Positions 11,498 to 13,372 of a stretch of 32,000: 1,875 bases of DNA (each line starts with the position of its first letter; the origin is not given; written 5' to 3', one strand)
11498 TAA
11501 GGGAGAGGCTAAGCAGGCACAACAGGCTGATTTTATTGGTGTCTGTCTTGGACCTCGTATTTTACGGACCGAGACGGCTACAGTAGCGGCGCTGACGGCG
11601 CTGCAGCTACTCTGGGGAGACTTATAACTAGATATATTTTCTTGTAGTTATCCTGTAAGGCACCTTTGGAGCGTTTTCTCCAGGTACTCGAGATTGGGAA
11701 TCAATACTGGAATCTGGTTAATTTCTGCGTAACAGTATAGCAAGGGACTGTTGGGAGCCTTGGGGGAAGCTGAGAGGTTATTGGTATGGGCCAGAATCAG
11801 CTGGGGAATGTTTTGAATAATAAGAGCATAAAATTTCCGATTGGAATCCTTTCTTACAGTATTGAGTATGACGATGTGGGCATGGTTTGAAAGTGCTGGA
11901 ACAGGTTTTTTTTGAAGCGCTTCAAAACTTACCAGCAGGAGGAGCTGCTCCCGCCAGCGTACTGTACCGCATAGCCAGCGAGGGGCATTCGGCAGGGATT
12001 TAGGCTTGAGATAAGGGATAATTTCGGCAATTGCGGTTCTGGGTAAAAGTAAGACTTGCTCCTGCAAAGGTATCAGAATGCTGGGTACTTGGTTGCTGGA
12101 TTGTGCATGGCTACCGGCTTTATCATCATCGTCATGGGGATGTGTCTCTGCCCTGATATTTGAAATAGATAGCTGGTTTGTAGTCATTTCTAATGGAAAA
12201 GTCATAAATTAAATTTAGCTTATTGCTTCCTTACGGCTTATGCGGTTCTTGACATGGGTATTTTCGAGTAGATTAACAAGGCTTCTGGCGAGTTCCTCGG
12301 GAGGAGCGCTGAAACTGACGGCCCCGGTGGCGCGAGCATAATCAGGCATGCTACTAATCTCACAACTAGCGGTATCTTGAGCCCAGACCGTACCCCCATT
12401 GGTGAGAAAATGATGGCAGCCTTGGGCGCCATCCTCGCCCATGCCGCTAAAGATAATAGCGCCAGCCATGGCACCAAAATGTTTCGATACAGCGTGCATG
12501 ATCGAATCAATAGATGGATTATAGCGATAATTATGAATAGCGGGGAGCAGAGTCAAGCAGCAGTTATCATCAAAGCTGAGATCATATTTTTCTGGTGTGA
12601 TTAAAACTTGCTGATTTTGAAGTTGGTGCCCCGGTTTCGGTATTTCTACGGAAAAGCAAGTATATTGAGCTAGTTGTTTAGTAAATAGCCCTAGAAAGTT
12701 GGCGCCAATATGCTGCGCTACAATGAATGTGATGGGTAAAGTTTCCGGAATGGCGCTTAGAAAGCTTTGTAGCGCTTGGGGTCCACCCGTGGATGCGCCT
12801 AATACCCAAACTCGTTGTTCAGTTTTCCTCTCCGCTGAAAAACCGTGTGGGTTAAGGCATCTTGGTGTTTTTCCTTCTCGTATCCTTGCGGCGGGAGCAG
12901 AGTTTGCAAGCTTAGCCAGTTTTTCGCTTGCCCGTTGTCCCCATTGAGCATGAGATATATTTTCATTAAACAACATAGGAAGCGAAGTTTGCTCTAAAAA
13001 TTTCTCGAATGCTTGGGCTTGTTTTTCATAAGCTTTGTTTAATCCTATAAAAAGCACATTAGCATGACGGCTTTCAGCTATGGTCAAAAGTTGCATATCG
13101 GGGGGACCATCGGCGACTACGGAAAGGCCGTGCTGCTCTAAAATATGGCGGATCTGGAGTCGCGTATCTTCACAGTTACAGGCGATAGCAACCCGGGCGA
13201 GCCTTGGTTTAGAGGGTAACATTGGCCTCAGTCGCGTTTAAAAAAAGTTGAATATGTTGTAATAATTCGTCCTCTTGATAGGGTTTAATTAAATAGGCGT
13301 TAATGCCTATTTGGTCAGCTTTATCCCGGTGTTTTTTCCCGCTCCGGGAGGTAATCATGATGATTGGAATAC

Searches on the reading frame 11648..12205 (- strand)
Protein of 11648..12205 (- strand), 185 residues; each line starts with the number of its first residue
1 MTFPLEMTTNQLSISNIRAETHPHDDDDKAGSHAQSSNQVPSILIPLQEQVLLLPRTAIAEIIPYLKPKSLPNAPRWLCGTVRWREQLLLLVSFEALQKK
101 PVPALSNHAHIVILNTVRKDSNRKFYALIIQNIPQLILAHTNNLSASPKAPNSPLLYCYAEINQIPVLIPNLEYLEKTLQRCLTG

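Call 76: search_protein_families(library=pfam, proteins=[window:11648-12205:-], max_evalue=0.00001)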
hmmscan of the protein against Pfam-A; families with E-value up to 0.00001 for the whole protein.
window:11648-12205:- (185 aa): 1 family
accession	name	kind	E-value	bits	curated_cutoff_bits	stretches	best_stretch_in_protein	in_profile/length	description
PF01584.24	CheW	-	4e-11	43.1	23.5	1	43-173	3-131/138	CheW-like domain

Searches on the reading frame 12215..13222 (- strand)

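Call 76: search_protein_families(library=pfam, proteins=[window:12215-13222:-], max_evalue=0.00001)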
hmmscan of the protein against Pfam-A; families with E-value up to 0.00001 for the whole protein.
window:12215-13222:- (335 aa): 1 family
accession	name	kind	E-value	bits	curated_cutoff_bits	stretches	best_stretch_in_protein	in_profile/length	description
PF01339.22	CheB_methylest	-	2.1e-45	155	24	1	139-315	1-174/174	CheB methylesterase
